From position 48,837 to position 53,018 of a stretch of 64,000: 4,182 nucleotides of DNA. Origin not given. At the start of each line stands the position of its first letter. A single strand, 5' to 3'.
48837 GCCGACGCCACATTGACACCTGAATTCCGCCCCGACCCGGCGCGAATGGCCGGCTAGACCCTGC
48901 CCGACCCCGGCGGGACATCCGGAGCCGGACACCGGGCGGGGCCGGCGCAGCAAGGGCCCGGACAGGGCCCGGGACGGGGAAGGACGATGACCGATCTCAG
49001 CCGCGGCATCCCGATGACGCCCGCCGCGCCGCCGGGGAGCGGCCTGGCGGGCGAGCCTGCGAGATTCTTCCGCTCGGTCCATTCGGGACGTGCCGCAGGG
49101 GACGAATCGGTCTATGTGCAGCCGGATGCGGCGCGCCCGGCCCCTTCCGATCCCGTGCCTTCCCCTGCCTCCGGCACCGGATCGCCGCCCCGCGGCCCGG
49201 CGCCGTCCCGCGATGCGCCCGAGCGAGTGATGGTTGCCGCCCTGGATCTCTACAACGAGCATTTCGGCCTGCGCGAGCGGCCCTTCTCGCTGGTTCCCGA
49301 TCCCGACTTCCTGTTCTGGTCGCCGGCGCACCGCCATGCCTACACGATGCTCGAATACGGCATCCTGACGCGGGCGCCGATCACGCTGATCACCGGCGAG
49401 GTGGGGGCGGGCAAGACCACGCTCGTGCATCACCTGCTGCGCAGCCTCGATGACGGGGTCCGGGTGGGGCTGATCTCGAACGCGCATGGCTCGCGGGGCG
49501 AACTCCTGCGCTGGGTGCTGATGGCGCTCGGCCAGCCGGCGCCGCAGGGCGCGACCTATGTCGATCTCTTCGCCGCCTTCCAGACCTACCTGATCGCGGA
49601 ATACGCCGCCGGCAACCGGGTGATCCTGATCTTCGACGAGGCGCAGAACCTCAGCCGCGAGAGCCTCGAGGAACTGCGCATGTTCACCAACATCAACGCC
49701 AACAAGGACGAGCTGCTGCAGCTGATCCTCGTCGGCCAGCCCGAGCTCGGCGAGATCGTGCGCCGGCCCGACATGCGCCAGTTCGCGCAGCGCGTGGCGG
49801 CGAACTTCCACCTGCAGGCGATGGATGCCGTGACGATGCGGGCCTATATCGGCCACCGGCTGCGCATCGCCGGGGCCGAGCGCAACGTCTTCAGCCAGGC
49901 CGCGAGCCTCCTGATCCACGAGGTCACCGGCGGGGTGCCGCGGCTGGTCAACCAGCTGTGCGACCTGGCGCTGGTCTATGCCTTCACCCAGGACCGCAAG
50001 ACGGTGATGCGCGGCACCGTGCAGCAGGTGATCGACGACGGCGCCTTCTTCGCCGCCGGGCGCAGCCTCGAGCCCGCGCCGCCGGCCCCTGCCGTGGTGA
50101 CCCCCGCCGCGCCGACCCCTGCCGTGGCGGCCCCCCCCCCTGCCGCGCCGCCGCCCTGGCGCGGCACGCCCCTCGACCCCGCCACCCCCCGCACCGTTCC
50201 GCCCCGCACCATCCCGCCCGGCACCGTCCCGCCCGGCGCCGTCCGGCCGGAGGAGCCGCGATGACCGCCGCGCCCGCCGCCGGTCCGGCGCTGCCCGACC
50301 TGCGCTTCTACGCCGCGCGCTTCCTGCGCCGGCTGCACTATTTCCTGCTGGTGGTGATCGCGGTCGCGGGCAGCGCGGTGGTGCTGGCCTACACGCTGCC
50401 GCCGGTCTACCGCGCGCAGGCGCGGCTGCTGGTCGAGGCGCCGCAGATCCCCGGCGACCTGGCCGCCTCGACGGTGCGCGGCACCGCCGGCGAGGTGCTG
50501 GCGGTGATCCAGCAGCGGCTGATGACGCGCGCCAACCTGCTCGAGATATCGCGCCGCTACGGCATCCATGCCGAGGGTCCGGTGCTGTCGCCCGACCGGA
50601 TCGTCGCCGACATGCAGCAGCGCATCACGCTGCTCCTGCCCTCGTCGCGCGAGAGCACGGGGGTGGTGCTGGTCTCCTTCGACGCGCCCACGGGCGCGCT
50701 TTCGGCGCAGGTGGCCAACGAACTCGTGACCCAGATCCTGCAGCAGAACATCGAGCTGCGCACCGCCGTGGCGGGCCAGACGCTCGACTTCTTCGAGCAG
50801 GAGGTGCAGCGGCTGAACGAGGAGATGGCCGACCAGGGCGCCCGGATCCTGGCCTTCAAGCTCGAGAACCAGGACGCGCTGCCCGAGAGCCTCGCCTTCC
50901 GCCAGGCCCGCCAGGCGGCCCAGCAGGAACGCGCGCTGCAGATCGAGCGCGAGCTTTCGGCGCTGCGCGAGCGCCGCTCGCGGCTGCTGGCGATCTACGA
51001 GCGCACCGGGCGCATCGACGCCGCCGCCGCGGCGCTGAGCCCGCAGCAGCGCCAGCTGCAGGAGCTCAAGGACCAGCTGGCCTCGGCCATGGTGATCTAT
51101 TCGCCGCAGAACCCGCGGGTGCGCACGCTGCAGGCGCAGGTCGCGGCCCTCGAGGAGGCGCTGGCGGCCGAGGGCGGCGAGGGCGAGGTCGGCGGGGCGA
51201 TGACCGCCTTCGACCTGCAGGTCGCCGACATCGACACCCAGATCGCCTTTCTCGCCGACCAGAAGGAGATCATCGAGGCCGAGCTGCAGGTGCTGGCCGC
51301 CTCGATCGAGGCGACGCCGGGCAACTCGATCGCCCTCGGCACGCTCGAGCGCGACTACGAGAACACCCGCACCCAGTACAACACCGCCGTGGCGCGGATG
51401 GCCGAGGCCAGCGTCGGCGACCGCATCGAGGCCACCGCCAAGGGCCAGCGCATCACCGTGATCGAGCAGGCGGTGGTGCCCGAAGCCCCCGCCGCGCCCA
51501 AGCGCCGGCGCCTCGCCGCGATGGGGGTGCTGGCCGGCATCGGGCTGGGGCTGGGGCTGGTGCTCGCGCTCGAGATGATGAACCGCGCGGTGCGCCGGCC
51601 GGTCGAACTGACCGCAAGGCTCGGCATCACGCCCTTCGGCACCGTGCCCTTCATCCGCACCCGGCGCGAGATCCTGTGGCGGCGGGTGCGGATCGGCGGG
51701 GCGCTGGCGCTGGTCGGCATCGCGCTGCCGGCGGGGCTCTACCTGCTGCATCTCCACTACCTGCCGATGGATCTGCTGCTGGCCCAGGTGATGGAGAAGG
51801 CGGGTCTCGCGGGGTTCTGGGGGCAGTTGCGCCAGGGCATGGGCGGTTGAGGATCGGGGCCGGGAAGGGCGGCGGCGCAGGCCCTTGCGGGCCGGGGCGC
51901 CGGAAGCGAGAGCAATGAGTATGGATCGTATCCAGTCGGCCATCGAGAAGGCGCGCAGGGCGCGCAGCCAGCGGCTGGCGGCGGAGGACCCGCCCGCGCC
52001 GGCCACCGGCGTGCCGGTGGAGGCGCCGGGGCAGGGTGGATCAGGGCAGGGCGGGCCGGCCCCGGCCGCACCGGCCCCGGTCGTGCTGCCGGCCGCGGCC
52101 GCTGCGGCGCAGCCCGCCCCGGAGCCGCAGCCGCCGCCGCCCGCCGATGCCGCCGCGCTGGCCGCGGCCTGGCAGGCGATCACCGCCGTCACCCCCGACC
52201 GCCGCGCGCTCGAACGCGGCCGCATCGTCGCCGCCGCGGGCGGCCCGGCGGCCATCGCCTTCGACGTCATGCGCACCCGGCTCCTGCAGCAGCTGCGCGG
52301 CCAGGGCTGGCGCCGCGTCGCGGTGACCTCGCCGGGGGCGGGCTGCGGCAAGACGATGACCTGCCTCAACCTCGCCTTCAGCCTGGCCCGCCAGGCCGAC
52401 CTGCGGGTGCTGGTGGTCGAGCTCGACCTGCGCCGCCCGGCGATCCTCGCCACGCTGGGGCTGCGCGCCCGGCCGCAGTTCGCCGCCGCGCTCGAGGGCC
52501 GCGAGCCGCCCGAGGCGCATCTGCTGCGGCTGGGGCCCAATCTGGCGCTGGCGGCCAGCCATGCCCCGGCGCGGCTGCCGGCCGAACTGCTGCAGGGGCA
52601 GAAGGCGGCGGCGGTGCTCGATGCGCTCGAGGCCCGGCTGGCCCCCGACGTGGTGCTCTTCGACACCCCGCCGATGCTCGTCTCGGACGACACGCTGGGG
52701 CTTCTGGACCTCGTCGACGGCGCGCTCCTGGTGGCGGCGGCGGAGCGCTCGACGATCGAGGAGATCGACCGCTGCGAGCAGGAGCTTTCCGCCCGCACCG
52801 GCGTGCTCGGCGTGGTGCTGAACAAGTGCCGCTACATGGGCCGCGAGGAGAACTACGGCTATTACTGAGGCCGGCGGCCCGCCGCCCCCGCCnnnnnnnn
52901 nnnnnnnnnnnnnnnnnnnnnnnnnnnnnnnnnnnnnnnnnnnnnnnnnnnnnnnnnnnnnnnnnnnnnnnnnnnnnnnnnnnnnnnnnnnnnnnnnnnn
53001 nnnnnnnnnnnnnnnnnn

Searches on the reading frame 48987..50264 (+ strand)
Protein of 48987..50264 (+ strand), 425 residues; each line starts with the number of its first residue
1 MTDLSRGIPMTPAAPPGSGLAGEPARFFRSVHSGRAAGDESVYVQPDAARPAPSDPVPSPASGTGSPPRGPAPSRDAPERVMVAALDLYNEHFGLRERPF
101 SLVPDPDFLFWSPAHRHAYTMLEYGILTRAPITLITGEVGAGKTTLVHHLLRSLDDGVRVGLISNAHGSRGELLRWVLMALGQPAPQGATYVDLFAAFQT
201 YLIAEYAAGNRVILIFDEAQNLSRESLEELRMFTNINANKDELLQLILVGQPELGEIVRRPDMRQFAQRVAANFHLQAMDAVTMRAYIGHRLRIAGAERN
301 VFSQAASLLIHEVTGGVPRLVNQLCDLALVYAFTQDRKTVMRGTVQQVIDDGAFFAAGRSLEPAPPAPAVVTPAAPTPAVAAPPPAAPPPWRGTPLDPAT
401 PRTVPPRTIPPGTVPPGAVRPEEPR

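Call 33: search_protein_families(library=ncbifam, proteins=[window:48987-50264:+], max_evalue=0.001)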
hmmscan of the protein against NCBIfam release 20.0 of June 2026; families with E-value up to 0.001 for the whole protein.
window:48987-50264:+ (425 aa): 3 families
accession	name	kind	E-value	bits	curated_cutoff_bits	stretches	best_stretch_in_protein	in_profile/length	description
TIGR03015.1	pepcterm_ATPase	hypoth_equivalog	3.8e-78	262.6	324.5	1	88-351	1-265/269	XrtA/PEP-CTERM system-associated ATPase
TIGR02475.1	CobW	equivalog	2.3e-06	26.8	332.1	1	128-171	2-44/342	cobalamin biosynthesis protein CobW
NF008578.0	PRK11537.1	equivalog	0.00045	19.5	361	1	131-168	5-41/318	GTPase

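Call 72: find_encoding_contigs(protein=window:48987-50264:+, flank=10000, max_places=1)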
Protein window:48987-50264:+ (425 aa): no gene with exactly this product is on record in the collection.

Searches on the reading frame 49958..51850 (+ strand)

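Call 74: search_protein_families(library=pfam, proteins=[window:49958-51850:+], max_evalue=0.0001)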
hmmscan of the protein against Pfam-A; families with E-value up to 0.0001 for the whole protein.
window:49958-51850:+ (630 aa): 2 families
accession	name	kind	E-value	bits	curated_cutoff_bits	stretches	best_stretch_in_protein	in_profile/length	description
PF13807.11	GNVR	-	7.2e-06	26.3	27.7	1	462-538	8-80/82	G-rich domain on putative tyrosine kinase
PF02706.20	Wzz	-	8.1e-05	23.3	25.5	0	114-169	4-55/91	Chain length determinant protein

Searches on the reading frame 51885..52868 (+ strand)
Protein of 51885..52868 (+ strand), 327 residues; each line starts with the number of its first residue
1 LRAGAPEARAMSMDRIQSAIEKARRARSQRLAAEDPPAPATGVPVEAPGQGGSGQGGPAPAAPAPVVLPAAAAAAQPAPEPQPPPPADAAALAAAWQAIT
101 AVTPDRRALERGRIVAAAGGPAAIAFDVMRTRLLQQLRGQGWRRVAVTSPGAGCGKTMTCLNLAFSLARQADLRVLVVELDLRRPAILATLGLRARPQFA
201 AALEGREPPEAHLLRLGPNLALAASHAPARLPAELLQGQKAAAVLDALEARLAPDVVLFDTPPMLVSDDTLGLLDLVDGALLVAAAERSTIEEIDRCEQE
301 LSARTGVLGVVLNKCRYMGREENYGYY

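Call 74: search_protein_families(library=pfam, proteins=[window:51885-52868:+], max_evalue=0.0001)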
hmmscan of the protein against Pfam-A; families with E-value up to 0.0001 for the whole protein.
window:51885-52868:+ (327 aa): 3 families
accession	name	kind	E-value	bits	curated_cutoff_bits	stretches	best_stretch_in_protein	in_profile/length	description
PF01656.29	CbiA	-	9.3e-08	32.5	25.4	1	145-316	1-84/125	CobQ/CobB/MinD/ParA nucleotide binding domain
PF10609.15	ParA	-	2.2e-06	27.7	27.1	1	145-318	6-178/246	NUBPL iron-transfer P-loop NTPase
PF13614.12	AAA_31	-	1e-05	26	27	1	145-265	4-129/177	AAA domain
